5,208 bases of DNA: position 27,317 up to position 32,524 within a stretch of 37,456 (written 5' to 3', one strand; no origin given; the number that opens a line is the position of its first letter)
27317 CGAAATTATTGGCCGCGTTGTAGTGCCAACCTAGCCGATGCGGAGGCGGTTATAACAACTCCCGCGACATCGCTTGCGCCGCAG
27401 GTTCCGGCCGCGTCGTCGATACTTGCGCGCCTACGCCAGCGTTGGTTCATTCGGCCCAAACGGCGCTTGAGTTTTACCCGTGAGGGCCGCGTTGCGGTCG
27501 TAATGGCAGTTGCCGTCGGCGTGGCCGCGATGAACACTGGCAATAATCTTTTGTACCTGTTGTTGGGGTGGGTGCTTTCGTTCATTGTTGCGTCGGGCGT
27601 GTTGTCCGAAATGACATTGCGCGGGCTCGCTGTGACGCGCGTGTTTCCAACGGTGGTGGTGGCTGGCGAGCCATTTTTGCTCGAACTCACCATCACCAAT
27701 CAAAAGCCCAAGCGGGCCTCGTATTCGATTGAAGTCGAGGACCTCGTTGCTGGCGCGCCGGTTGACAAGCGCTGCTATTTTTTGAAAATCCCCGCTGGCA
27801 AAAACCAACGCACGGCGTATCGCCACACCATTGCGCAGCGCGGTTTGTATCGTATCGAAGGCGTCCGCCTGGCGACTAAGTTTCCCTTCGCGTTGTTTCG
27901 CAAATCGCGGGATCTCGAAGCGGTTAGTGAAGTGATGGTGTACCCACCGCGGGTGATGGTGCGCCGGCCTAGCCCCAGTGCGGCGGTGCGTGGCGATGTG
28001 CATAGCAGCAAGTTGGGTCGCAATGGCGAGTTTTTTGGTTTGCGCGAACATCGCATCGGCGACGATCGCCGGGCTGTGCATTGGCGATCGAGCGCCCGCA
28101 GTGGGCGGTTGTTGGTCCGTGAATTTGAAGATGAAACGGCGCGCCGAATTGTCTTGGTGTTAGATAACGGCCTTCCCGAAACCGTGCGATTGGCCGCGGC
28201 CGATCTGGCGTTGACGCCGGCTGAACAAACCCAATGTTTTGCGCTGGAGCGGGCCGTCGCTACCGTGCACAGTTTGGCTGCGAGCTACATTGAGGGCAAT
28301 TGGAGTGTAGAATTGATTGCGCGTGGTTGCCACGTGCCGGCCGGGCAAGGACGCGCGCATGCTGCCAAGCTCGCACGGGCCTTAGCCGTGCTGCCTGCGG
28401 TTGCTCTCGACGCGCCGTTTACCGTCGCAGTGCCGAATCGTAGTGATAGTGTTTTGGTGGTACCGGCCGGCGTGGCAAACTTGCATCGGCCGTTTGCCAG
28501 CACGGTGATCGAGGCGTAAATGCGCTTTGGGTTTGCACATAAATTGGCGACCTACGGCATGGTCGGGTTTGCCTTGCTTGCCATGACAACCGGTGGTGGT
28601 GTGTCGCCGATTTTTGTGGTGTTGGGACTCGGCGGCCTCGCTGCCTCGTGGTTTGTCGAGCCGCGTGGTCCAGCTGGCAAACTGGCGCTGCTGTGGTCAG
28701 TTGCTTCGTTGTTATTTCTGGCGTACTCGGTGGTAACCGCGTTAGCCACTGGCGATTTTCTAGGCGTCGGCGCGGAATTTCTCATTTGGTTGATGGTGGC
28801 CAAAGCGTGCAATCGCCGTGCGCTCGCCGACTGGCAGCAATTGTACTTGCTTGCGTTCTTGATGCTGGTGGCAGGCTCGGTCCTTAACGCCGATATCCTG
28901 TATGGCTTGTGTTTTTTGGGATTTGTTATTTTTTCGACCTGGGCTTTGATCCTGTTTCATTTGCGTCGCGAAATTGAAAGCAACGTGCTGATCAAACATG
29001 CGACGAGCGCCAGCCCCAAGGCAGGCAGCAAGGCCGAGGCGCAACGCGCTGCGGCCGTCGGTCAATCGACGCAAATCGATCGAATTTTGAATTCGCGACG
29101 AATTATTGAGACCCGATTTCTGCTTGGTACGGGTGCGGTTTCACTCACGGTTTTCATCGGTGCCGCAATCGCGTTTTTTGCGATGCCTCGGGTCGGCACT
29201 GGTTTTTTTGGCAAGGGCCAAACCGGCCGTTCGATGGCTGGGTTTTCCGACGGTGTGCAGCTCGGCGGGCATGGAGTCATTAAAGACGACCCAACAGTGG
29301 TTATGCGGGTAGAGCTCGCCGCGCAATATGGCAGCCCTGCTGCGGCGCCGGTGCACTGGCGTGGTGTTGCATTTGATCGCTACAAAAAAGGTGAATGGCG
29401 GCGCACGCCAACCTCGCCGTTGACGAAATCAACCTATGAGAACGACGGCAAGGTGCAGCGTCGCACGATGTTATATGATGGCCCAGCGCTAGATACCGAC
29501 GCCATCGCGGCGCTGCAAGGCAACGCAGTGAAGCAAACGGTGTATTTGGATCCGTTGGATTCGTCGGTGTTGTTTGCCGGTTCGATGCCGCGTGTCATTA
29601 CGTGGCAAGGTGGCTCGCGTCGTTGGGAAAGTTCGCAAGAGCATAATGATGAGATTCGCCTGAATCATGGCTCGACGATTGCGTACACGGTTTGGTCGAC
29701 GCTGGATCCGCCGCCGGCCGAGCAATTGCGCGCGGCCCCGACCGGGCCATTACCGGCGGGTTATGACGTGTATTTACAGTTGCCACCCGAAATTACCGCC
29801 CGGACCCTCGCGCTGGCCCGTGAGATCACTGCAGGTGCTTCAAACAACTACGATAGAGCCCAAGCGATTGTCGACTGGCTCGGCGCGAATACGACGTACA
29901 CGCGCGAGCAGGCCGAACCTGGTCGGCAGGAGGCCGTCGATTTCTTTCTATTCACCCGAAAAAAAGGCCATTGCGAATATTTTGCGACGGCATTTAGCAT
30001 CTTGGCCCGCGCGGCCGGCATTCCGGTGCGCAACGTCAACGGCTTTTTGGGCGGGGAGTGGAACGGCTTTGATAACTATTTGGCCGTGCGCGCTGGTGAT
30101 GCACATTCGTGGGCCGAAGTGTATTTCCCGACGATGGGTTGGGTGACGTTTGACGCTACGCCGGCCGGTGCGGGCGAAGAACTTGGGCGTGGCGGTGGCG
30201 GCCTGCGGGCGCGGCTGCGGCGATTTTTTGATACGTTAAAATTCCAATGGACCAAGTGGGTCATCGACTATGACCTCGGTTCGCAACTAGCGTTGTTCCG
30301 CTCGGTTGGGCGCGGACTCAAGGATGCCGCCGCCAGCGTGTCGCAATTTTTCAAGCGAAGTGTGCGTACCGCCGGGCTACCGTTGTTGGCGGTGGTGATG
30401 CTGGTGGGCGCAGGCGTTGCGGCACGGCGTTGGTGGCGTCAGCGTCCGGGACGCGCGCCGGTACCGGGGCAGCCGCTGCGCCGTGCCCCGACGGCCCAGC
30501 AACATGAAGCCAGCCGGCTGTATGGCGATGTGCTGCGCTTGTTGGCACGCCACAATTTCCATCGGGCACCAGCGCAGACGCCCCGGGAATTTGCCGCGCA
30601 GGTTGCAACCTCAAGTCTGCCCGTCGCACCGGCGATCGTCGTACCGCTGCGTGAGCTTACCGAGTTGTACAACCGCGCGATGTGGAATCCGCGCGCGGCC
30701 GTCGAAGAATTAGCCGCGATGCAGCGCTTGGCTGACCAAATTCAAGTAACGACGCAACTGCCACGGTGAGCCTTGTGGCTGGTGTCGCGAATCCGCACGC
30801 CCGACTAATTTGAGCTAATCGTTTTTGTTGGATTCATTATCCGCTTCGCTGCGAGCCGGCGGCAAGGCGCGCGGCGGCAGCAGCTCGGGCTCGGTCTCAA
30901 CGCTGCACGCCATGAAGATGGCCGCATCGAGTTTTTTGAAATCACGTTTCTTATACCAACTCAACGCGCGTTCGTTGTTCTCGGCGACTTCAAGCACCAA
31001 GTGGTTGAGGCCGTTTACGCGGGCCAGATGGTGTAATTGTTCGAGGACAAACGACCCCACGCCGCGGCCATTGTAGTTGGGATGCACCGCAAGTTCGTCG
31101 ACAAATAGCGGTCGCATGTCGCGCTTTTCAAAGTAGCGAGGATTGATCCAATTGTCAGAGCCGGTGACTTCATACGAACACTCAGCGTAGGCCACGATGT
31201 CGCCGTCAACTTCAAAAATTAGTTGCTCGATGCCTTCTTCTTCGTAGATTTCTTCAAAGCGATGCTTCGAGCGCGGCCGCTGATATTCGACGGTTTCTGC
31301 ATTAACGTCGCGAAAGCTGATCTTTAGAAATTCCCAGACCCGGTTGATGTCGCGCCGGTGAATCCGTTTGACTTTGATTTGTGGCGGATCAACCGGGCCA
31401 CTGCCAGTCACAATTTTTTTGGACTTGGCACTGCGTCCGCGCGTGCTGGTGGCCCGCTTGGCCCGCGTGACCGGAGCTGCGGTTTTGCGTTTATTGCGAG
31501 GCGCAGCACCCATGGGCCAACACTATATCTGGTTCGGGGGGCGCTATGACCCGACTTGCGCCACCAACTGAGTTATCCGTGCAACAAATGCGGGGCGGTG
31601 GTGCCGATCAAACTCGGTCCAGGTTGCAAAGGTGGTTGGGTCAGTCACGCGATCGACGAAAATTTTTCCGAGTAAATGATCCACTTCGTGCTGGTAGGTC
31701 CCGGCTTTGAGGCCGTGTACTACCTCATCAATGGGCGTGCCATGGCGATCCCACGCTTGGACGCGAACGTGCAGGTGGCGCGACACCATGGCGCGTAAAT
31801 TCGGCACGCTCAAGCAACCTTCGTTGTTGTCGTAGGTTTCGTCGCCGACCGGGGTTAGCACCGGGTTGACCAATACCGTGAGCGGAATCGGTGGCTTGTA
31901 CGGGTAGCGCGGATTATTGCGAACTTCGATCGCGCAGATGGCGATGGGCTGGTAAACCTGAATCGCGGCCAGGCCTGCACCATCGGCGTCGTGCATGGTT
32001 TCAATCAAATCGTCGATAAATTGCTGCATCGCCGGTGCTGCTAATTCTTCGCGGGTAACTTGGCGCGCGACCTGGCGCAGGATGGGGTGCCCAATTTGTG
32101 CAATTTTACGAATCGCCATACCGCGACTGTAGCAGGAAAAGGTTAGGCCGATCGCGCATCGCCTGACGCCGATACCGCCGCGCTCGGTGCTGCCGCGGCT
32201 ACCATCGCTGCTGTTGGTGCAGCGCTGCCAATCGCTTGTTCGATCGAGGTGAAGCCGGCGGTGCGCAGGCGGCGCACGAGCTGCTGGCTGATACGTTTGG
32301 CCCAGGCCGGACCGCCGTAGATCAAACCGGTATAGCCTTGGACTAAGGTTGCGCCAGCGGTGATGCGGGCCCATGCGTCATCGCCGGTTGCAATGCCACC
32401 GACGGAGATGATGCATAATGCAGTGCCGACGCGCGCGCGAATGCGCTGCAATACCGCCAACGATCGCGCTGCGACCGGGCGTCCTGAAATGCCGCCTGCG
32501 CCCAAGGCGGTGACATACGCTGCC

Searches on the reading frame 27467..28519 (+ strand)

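Call 76: search_protein_families(library=pfam, proteins=[window:27467-28519:+], max_evalue=0.001)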
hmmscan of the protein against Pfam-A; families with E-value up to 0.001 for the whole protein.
window:27467-28519:+ (350 aa): 1 family
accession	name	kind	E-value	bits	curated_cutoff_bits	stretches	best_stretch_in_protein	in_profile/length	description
PF01882.25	DUF58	-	1.5e-09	37.8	23.4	1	193-307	3-109/216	Protein of unknown function DUF58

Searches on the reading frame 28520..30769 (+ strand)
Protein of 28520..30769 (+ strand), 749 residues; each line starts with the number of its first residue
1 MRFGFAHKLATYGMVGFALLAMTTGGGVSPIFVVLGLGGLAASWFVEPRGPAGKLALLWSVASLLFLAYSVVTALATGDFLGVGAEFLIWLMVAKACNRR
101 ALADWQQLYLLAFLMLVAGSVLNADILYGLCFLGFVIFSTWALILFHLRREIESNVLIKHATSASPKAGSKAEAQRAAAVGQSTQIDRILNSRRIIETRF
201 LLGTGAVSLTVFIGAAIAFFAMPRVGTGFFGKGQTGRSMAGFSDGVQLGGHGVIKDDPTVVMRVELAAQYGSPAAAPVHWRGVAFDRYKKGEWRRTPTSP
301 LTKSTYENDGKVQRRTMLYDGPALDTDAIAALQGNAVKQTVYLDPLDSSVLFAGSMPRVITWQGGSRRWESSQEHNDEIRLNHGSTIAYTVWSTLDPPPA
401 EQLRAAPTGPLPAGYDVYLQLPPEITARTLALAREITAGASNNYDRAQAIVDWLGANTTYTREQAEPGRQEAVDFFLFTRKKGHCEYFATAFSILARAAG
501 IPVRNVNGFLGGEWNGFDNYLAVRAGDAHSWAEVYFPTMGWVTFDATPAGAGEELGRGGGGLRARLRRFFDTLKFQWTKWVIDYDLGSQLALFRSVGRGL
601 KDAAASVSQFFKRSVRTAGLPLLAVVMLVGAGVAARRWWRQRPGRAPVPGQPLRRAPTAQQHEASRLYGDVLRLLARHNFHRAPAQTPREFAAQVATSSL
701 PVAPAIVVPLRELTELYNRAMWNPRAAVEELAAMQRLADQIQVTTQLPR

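Call 76: search_protein_families(library=pfam, proteins=[window:28520-30769:+], max_evalue=0.001)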
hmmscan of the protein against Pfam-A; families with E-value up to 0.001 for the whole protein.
window:28520-30769:+ (749 aa): 3 families
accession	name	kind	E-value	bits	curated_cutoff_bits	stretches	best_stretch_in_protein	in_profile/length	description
PF11992.13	TgpA_N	-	8.5e-36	124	30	1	14-399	5-332/333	TgpA N-terminal domain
PF01841.26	Transglut_core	-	3.7e-30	104.8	23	1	431-546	2-108/108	Transglutaminase-like superfamily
PF13559.11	DUF4129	-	2.8e-09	37.3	24.8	1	667-737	1-67/69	Domain of unknown function (DUF4129)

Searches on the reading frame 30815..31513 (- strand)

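Call 76: search_protein_families(library=pfam, proteins=[window:30815-31513:-], max_evalue=0.001)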
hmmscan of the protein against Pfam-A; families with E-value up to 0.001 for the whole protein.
window:30815-31513:- (232 aa): 3 families
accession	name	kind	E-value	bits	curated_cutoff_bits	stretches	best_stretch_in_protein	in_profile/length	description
PF00583.31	Acetyltransf_1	-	4.1e-13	50.1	20.7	1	76-192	11-116/116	Acetyltransferase (GNAT) family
PF13508.13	Acetyltransf_7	-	2.1e-09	38.1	27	1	99-193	7-83/84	Acetyltransferase (GNAT) domain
PF08445.16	FR47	-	0.00034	21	22.1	1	141-199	27-84/86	FR47-like protein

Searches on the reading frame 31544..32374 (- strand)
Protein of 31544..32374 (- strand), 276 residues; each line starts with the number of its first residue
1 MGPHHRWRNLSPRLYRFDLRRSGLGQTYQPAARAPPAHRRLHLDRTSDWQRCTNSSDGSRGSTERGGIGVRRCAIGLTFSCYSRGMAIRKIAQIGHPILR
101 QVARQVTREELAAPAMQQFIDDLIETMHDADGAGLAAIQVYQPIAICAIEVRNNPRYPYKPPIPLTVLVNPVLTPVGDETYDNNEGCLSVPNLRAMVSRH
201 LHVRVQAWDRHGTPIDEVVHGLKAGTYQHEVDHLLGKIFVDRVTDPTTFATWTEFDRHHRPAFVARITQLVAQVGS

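Call 76: search_protein_families(library=pfam, proteins=[window:31544-32374:-], max_evalue=0.001)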
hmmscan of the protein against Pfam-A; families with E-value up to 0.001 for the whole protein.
window:31544-32374:- (276 aa): 1 family
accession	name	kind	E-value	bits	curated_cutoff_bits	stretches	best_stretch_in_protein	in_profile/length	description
PF01327.26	Pep_deformylase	-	5.3e-44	150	22.8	1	88-245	1-152/156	Polypeptide deformylase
